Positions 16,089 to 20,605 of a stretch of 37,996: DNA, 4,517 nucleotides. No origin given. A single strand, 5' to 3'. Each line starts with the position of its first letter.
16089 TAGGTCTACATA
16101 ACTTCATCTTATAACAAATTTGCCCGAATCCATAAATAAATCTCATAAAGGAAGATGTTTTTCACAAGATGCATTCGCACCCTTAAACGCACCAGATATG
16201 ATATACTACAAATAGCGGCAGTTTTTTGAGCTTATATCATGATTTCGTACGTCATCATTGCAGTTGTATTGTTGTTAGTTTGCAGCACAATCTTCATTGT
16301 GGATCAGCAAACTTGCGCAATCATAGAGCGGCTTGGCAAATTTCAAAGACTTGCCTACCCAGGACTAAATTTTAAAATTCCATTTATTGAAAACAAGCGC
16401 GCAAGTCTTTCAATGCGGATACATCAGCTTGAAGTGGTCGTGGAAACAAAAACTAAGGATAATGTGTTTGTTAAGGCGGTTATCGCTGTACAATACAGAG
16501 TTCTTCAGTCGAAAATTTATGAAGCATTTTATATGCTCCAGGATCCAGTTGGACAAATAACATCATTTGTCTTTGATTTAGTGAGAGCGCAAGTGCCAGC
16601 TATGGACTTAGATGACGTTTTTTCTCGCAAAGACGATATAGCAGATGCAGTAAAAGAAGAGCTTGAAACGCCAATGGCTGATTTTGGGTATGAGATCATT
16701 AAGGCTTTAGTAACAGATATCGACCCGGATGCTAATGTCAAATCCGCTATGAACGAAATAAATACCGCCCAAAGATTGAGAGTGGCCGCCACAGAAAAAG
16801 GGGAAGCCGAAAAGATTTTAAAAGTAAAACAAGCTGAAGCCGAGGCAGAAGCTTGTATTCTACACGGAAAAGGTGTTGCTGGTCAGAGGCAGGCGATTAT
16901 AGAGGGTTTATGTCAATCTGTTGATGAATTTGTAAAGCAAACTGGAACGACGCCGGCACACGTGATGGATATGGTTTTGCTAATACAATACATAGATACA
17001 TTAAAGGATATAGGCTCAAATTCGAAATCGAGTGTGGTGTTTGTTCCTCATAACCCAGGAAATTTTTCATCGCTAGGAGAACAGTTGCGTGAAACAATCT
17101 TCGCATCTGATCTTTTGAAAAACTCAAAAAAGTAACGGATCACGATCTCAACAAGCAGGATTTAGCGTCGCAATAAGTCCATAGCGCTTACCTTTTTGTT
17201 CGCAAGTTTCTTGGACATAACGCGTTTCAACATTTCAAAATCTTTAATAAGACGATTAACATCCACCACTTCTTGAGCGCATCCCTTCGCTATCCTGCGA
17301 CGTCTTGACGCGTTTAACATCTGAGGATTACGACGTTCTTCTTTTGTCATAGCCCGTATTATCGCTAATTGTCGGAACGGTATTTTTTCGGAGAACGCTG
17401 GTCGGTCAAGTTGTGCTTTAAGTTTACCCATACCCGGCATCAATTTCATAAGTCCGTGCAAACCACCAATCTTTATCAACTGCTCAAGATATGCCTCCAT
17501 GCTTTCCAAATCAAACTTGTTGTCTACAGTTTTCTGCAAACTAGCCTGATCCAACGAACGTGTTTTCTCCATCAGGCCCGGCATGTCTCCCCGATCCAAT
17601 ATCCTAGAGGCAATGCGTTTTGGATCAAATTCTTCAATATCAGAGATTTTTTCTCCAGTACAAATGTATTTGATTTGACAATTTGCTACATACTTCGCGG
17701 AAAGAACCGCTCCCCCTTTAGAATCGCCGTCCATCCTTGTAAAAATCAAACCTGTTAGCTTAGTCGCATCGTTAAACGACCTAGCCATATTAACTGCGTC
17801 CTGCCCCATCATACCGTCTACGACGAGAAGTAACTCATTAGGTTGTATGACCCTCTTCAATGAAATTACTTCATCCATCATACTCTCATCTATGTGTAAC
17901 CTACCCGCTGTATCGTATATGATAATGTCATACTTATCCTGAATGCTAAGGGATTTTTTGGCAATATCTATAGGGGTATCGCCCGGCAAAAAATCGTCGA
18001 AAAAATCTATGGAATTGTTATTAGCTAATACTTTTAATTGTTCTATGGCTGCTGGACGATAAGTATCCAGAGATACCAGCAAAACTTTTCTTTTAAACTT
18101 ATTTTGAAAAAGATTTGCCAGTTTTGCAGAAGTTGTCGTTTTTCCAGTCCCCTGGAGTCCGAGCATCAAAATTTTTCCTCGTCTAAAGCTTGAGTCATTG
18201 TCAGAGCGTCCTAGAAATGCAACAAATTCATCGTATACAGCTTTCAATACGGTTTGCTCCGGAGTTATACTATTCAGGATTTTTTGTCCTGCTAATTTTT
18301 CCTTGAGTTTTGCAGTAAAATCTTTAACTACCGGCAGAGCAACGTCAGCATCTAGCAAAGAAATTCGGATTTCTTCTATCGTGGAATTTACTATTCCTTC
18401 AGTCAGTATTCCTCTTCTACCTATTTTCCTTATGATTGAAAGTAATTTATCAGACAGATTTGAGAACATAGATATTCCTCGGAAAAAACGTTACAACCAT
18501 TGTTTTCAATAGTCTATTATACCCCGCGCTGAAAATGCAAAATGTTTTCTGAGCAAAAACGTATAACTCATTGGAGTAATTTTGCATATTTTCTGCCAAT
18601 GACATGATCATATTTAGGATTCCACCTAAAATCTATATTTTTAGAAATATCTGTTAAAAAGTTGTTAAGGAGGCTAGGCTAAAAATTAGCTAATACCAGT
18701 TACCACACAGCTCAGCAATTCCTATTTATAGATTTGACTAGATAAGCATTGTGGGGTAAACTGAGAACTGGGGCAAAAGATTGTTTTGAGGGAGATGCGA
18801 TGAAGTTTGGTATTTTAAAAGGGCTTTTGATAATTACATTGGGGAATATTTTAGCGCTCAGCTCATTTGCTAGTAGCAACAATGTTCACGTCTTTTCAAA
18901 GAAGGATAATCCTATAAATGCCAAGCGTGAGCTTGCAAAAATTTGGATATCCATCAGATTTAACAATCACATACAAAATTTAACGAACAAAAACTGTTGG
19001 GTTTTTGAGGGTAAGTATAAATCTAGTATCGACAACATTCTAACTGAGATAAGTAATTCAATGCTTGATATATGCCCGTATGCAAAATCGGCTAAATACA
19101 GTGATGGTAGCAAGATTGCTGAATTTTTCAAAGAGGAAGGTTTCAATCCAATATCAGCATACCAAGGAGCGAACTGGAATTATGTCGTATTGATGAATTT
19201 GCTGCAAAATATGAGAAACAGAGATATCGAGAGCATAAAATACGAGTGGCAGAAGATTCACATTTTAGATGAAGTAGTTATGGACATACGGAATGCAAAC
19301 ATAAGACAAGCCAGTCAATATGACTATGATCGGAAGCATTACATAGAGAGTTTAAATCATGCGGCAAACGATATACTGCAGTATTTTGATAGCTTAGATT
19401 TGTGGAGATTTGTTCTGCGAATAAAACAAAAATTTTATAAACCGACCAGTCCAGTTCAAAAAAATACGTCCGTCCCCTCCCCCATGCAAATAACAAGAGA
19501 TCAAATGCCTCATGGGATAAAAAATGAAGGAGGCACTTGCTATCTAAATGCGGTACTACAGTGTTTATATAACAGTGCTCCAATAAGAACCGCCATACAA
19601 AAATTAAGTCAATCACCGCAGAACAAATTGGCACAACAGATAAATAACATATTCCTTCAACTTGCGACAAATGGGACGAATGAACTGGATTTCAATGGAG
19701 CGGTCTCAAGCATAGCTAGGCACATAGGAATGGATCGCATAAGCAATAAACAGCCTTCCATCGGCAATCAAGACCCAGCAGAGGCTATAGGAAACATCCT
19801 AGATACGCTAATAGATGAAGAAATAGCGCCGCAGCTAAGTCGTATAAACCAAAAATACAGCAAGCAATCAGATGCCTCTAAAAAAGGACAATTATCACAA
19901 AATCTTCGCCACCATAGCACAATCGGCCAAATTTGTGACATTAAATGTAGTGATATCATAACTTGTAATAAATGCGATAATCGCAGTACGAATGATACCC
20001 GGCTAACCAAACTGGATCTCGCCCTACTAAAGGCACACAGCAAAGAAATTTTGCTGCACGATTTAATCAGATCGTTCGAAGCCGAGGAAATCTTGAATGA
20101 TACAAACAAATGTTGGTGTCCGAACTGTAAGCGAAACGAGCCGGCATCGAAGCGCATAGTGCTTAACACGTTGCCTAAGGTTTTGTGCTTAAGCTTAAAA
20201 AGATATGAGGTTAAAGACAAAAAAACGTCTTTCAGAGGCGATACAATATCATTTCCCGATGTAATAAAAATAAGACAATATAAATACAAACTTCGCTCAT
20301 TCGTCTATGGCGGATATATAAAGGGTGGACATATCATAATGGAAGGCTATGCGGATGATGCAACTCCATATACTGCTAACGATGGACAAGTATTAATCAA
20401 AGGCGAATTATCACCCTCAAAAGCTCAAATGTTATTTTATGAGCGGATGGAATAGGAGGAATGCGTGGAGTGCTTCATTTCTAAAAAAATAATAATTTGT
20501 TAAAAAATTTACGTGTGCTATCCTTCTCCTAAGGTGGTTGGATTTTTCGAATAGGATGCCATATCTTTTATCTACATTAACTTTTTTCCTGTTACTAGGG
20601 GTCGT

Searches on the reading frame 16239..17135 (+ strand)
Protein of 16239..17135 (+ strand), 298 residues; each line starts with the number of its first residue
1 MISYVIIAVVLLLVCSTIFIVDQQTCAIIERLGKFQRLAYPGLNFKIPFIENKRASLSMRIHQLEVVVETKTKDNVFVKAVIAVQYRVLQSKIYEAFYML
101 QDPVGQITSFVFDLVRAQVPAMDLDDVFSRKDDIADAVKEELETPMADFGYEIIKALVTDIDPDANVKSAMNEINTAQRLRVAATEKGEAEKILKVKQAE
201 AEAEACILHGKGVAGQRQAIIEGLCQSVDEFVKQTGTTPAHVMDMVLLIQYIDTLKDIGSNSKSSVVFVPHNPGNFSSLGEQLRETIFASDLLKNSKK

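Call 7: search_protein_families(library=pfam, proteins=[window:16239-17135:+], max_evalue=0.001)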
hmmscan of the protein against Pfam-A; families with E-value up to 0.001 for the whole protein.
window:16239-17135:+ (298 aa): 1 family
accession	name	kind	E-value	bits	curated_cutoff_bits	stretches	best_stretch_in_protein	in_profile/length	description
PF01145.31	Band_7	-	2.5e-30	106.2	23.6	1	20-192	2-176/176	SPFH domain / Band 7 family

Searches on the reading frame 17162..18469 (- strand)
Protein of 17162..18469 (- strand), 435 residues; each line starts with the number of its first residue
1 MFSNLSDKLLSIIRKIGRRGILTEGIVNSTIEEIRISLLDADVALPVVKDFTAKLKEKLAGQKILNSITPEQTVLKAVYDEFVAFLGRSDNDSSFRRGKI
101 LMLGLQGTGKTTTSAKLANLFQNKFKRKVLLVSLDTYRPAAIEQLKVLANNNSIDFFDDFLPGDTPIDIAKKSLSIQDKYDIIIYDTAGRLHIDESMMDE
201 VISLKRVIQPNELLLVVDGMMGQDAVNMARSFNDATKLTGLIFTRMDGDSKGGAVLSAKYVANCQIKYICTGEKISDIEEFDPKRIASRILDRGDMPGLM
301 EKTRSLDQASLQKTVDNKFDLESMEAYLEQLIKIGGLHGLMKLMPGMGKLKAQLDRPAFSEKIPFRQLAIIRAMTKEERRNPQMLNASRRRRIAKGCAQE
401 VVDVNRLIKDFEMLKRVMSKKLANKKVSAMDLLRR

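Call 7: search_protein_families(library=pfam, proteins=[window:17162-18469:-], max_evalue=0.001)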
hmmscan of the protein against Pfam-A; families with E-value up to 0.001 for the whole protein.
window:17162-18469:- (435 aa): 6 families
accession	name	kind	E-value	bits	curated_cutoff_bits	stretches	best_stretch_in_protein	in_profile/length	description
PF00448.28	SRP54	-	9.9e-68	228.1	22.7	1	100-291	4-195/196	SRP54-type protein, GTPase domain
PF02978.25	SRP_SPB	-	2.6e-24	85.8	27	1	318-418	1-91/91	Signal peptide binding domain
PF02881.24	SRP54_N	-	3.4e-15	56.5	22.4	1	5-81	1-74/75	SRP54-type protein, helical bundle domain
PF01656.29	CbiA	-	1.2e-06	29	25.4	1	107-250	9-87/125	CobQ/CobB/MinD/ParA nucleotide binding domain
PF20720.3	nSTAND3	-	5.2e-05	23.4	27.2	0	98-161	18-75/155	Novel STAND NTPase 3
PF13614.12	AAA_31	-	0.00032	21.1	27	0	107-137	12-41/177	AAA domain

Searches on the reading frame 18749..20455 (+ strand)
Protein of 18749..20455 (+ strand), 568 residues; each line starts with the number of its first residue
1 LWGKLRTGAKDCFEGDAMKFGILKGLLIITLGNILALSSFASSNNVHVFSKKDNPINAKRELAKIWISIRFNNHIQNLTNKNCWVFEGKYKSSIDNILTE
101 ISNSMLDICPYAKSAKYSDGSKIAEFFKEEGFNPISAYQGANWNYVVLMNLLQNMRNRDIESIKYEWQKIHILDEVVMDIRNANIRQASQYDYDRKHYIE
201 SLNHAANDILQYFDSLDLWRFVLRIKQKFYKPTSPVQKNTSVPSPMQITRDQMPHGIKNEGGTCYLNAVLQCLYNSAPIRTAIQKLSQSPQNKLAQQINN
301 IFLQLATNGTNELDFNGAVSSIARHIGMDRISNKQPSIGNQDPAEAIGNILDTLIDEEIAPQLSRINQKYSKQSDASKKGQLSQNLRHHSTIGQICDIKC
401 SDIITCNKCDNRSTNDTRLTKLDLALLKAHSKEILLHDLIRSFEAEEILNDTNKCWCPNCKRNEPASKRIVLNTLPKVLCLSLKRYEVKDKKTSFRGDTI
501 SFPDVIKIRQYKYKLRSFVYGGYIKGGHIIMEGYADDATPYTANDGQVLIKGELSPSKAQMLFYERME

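Call 7: search_protein_families(library=pfam, proteins=[window:18749-20455:+], max_evalue=0.001)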
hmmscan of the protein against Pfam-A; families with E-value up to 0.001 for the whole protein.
window:18749-20455:+ (568 aa): 2 families
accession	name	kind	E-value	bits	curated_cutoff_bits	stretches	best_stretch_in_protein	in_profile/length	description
PF00443.35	UCH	-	1.1e-21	78.1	23.9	1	256-564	2-254/254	Ubiquitin carboxyl-terminal hydrolase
PF13423.12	UCH_1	-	8.2e-18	65.5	22.2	1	256-492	2-229/317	Ubiquitin carboxyl-terminal hydrolase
